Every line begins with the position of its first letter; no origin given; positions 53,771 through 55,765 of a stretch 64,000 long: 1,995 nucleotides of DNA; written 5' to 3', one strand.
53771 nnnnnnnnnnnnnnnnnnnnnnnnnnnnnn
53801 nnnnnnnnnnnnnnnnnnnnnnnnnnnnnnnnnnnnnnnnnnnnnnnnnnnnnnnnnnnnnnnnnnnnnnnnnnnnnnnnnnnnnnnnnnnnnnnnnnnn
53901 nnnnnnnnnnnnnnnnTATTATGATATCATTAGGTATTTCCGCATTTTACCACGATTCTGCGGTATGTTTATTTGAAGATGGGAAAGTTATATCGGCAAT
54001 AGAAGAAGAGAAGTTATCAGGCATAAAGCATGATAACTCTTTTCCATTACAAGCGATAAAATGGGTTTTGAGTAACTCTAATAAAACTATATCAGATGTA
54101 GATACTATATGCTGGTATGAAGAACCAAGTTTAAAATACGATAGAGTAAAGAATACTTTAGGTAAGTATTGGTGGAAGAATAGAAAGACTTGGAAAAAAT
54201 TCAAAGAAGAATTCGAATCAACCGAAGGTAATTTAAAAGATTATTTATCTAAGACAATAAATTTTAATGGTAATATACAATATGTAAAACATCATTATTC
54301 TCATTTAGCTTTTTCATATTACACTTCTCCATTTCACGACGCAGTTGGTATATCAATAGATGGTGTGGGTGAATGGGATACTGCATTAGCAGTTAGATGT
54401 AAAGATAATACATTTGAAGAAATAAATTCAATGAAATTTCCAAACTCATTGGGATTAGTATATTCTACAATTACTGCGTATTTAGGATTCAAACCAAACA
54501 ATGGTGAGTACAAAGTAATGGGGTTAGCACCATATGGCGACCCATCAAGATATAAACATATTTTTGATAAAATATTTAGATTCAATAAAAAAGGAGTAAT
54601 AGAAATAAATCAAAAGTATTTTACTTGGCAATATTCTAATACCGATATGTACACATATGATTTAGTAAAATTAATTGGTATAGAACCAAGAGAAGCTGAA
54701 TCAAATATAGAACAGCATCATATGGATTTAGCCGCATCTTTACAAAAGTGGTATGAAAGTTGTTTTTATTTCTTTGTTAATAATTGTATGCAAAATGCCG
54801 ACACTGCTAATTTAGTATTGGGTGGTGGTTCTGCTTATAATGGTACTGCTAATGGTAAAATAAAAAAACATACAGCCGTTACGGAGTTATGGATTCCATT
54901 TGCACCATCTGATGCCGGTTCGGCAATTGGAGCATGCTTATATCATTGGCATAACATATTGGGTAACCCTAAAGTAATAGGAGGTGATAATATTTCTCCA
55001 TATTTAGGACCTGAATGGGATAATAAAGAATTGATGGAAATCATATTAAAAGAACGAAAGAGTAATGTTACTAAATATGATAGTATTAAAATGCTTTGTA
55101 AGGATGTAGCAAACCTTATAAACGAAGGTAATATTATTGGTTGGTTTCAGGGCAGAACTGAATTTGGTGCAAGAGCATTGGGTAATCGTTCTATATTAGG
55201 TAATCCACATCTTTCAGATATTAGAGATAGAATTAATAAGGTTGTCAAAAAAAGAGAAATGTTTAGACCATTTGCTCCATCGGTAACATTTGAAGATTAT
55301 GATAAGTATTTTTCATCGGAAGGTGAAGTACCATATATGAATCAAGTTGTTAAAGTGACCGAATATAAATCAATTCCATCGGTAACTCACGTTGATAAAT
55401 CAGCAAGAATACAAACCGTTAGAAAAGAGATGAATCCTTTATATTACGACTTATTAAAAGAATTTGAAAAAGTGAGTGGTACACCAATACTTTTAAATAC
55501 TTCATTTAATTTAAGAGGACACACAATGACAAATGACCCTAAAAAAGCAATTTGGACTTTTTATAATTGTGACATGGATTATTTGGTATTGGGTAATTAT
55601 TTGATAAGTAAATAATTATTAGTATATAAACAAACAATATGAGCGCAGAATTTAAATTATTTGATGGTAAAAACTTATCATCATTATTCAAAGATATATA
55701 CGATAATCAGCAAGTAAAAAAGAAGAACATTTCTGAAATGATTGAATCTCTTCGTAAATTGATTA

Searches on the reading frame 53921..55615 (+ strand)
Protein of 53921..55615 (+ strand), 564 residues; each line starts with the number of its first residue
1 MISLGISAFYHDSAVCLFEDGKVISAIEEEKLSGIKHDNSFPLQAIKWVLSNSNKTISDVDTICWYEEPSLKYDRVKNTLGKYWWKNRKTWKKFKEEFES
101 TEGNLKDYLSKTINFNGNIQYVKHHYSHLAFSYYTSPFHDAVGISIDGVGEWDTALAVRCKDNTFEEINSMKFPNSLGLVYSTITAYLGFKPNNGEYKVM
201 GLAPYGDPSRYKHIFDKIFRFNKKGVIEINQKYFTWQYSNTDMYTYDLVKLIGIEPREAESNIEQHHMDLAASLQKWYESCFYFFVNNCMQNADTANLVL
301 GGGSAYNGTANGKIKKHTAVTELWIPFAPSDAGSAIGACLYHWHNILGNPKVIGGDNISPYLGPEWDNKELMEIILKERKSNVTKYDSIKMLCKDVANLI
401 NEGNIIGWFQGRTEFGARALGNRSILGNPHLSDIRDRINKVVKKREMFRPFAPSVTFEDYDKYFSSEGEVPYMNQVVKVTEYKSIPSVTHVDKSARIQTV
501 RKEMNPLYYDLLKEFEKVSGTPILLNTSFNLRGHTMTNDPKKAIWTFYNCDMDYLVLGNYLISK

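Call 13: search_protein_families(library=phrogs, proteins=[window:53921-55615:+], max_evalue=0.00001)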
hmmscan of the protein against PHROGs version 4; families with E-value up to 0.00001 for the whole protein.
window:53921-55615:+ (564 aa): 2 families
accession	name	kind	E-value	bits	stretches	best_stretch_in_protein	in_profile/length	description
phrog_1601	-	moron, auxiliary metabolic gene and host takeover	9e-125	418.7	1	1-563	1-527/528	Nol-like carbamoyltransferase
phrog_20469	-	moron, auxiliary metabolic gene and host takeover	6.2e-37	128.1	1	393-558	4-172/181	Nol-like carbamoyltransferase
